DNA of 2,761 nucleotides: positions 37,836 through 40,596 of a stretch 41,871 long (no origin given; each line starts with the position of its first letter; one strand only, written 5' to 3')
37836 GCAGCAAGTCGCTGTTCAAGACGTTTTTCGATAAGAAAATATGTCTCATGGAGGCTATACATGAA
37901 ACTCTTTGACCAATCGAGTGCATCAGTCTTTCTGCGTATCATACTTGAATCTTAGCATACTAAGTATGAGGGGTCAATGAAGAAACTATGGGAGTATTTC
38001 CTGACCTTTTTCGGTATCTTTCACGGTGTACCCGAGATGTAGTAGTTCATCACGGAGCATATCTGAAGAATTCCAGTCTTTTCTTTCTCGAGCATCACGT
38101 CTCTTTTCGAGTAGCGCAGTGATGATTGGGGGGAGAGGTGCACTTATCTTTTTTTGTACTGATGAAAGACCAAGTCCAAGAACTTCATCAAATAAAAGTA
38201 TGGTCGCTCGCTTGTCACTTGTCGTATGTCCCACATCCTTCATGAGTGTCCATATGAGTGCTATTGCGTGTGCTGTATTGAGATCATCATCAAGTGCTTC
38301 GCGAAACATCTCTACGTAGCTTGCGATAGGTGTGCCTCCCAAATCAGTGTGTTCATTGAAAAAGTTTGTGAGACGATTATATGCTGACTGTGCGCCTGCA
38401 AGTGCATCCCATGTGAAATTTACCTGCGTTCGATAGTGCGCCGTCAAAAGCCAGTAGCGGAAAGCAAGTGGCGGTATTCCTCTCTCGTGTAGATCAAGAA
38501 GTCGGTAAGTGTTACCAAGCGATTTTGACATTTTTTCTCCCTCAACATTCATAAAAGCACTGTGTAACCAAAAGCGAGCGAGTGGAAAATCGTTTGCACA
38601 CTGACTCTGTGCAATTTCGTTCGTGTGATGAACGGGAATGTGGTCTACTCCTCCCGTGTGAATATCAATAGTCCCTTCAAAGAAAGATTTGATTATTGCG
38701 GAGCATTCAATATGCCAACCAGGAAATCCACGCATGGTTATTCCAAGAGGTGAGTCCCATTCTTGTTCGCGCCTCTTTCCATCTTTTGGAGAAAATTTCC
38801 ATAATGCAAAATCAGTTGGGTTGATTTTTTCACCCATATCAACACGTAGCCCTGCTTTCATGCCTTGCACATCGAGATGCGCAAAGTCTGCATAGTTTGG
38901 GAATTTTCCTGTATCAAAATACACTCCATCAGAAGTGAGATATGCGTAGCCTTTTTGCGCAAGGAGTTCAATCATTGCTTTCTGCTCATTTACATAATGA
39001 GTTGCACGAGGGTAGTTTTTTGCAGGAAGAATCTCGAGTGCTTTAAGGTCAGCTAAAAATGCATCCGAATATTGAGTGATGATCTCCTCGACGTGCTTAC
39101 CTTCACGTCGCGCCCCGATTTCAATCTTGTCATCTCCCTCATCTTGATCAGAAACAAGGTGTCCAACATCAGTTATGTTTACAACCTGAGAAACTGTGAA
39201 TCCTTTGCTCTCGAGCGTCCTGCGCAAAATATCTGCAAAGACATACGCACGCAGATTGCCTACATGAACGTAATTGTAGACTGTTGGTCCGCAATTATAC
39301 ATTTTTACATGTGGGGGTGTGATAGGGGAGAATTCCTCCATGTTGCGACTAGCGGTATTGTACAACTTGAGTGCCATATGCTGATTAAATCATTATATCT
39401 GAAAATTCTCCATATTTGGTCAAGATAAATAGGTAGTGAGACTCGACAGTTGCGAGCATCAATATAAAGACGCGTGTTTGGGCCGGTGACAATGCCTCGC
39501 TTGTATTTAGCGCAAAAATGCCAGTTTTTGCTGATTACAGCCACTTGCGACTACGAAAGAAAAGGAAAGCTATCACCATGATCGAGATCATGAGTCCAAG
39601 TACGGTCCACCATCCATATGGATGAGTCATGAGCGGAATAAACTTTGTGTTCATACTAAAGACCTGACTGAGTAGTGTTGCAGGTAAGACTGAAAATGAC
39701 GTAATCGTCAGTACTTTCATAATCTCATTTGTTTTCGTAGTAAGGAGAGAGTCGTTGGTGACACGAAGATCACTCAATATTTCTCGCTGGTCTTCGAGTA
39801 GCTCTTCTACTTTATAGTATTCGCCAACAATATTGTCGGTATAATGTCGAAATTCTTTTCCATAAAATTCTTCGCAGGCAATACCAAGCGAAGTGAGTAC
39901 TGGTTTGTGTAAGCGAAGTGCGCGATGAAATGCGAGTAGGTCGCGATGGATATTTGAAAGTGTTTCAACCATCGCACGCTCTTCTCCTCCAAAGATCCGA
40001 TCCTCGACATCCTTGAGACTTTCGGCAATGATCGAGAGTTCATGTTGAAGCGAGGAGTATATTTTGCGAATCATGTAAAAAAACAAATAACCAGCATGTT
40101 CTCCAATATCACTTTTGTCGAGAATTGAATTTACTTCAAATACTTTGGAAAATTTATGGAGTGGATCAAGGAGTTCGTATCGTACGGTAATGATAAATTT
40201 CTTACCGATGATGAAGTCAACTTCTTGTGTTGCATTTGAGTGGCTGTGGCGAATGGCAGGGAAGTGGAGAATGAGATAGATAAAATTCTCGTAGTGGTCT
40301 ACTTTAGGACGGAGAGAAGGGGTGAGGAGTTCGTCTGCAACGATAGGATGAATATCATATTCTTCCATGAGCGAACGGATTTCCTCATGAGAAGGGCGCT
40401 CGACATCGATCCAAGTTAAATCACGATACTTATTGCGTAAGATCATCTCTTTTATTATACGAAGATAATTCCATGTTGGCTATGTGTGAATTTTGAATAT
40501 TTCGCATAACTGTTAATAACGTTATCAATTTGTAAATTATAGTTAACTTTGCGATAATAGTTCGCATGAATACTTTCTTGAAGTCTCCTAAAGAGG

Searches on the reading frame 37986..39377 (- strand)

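Call 36: search_protein_families(library=ncbifam, proteins=[window:37986-39377:-])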
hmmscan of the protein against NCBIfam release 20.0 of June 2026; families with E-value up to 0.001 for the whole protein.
window:37986-39377:- (463 aa): 10 families
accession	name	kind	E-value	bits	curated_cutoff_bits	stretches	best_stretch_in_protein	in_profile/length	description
NF011108.0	PRK14536.1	equivalog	1.4e-128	429.8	780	2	1-339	1-336/490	cysteine--tRNA ligase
TIGR00435.1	cysS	equivalog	2.7e-121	405.9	340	1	3-460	1-462/466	cysteine--tRNA ligase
NF011107.0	PRK14534.1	equivalog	1.2e-98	331.2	744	1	1-460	1-477/481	cysteine--tRNA ligase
TIGR03447.1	mycothiol_MshC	equivalog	2.6e-59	201.1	485.1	1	2-391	17-394/411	cysteine--1-D-myo-inosityl 2-amino-2-deoxy-alpha-D-glucopyranoside ligase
TIGR00398.1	metG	equivalog_domain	2.3e-14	53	336.35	2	250-342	295-389/530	methionine--tRNA ligase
NF001100.0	PRK00133.1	equivalog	1.9e-11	43.2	587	2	270-326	318-375/676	methionine--tRNA ligase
TIGR00392.1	ileS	equivalog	1.1e-06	27.1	621.4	1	264-341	593-673/861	isoleucine--tRNA ligase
NF008957.0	PRK12300.1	subfamily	2e-05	22.8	677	0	273-347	617-691/946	leucine--tRNA ligase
NF008900.0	PRK12267.1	equivalog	0.00014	20.5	598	0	262-326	279-343/648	methionine--tRNA ligase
NF009687.0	PRK13208.1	equivalog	0.00017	19.9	738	0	260-339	512-590/801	valine--tRNA ligase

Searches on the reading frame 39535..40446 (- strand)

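Call 36: search_protein_families(library=ncbifam, proteins=[window:39535-40446:-])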
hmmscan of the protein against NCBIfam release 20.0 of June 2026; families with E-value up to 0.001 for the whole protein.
window:39535-40446:- (303 aa): 2 families
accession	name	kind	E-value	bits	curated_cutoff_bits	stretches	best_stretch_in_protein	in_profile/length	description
TIGR00383.1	corA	equivalog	4.1e-49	167.7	200.75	1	9-303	28-320/320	magnesium/cobalt transporter CorA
NF007092.0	PRK09546.1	equivalog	1.1e-06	28.1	292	1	11-303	41-327/327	zinc transporter ZntB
